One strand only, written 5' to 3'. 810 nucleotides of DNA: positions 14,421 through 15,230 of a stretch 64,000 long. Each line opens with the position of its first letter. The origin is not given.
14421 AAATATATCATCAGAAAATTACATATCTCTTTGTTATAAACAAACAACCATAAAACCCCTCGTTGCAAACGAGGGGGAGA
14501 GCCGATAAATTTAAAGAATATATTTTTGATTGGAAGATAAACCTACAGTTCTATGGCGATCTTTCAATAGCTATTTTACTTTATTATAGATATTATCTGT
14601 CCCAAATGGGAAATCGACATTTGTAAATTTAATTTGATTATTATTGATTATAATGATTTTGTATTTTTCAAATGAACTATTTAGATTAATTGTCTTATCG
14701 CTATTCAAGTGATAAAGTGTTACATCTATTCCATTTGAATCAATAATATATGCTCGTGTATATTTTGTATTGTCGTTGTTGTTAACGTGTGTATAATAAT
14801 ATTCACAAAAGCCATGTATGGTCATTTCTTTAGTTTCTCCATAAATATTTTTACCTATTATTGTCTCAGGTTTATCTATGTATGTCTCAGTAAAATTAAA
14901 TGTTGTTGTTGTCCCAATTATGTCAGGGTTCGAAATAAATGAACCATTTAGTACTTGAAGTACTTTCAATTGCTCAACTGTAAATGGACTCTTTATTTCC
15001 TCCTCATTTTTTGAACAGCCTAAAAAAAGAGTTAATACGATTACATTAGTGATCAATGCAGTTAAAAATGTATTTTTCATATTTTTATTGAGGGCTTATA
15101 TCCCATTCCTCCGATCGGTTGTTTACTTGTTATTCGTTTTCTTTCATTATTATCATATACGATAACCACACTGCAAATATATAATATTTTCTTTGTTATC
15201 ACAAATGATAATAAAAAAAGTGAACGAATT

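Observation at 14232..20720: AT-rich accessory island between queA and guaA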

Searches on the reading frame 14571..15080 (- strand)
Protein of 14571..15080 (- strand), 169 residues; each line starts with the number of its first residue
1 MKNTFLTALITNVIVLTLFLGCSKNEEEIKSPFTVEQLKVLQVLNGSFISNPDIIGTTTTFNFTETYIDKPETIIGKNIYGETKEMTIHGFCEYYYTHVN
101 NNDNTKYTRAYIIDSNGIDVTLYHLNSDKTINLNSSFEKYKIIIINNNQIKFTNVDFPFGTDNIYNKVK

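Call 3: search_protein_families(library=pfam, proteins=[window:14571-15080:-], max_evalue=0.01)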
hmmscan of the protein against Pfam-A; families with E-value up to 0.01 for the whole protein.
window:14571-15080:- (169 aa): 0 families

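Call 4: search_protein_families(library=padloc, proteins=[window:14571-15080:-], max_evalue=0.1)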
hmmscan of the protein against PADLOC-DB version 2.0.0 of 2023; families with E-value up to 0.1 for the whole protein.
window:14571-15080:- (169 aa): 0 families

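Call 68: search_protein_families(library=ncbifam, proteins=[window:14571-15080:-], max_evalue=0.01)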
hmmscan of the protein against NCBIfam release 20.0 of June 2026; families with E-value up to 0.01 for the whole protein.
window:14571-15080:- (169 aa): 0 families

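Call 69: search_protein_families(library=phrogs, proteins=[window:14571-15080:-], max_evalue=0.001)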
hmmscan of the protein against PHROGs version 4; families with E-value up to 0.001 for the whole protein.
window:14571-15080:- (169 aa): 0 families

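Call 89: list_cluster_members(proteins=[window:14571-15080:-, window:15205-15438:+, window:18489-19607:-, window:20074-20460:+, window:15966-16700:+])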
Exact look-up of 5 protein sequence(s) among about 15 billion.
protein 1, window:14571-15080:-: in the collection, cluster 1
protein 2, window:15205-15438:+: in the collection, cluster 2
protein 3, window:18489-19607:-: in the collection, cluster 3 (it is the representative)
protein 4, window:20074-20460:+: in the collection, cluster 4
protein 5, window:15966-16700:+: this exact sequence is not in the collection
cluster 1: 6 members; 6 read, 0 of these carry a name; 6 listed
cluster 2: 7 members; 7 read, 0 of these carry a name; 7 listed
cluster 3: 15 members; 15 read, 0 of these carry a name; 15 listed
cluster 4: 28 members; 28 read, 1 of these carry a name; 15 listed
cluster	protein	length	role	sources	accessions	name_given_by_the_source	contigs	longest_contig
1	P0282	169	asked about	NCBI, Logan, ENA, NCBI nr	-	-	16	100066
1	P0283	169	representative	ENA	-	-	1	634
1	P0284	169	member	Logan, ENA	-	-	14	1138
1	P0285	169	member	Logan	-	-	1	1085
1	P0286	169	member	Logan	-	-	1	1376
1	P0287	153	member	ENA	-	-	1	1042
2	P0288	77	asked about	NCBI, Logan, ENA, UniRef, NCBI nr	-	-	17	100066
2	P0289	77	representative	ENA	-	-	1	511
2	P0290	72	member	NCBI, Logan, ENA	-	-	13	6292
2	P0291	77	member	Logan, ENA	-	-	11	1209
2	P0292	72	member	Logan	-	-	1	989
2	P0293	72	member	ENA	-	-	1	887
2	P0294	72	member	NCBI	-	-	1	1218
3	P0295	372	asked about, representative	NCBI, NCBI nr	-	-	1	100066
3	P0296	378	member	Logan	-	-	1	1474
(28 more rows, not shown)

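Call 90: find_encoding_contigs(protein=window:14571-15080:-, flank=8000, max_places=8)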
Protein window:14571-15080:- (169 aa): 23 contigs read that carry it; 8 places shown.
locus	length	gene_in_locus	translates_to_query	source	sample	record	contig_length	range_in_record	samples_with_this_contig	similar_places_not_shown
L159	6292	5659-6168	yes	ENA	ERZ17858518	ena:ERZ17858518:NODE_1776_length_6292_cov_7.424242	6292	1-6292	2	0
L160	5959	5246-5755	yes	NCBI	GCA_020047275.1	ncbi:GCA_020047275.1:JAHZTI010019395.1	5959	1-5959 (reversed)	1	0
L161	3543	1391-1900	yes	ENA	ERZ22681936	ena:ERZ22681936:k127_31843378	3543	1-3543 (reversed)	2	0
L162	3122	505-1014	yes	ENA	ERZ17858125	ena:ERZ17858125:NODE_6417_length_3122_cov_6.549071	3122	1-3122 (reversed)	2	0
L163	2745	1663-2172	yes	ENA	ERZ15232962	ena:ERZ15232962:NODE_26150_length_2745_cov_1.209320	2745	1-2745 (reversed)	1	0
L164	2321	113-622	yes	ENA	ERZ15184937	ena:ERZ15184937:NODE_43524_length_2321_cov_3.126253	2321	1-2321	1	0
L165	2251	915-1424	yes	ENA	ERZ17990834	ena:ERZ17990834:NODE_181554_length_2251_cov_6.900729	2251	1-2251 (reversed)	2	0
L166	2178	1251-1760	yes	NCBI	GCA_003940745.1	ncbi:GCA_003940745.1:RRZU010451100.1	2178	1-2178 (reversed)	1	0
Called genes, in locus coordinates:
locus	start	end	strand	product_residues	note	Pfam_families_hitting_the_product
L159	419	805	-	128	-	PF18291:HU-HIG, PF00216:Bac_DNA_binding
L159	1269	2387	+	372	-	PF11185:DUF2971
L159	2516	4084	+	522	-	PF13250:SNIPE, PF10544:T5orf172, PF13455:MUG113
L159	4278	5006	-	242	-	-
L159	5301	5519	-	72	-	PF13560:HTH_31, PF12844:HTH_19 (weak), PF01381:HTH_3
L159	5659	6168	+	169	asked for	-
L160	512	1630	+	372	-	PF11185:DUF2971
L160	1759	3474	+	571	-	PF13250:SNIPE, PF10544:T5orf172, PF13455:MUG113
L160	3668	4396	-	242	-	-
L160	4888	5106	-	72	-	PF13560:HTH_31, PF12844:HTH_19 (weak), PF01381:HTH_3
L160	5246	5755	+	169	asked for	-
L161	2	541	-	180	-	?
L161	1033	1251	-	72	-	PF13560:HTH_31, PF12844:HTH_19 (weak), PF01381:HTH_3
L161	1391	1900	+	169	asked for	-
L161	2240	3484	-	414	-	PF02547:Queuosine_synth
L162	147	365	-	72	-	PF13560:HTH_31, PF12844:HTH_19 (weak), PF01381:HTH_3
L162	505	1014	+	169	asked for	-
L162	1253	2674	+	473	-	PF01609:DDE_Tnp_1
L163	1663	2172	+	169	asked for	-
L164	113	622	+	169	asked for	-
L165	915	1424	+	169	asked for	-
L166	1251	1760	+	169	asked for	-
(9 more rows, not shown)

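Call 93: search_protein_families(library=ncbifam, proteins=[L162:1253-2674:+], max_evalue=0.00001)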
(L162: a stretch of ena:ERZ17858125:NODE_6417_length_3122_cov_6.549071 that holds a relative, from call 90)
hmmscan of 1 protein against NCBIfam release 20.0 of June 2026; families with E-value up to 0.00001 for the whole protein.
L162:1253-2674:+ (473 aa): 4 families
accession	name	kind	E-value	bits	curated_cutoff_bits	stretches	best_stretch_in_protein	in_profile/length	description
NF033590.1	transpos_IS4_3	equivalog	4.5e-96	322.3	160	1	50-453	1-398/405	IS4 family transposase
NF049999.1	transpos_IS701_3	equivalog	8.4e-10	38.1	170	1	308-368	298-357/412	IS701 family transposase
NF033591.1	transpos_IS4_2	equivalog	1.4e-09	37.5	152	1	301-371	213-280/340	IS4 family transposase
NF033559.2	transpos_IS1634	equivalog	8e-06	25.1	100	0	302-401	360-456/483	IS1634 family transposase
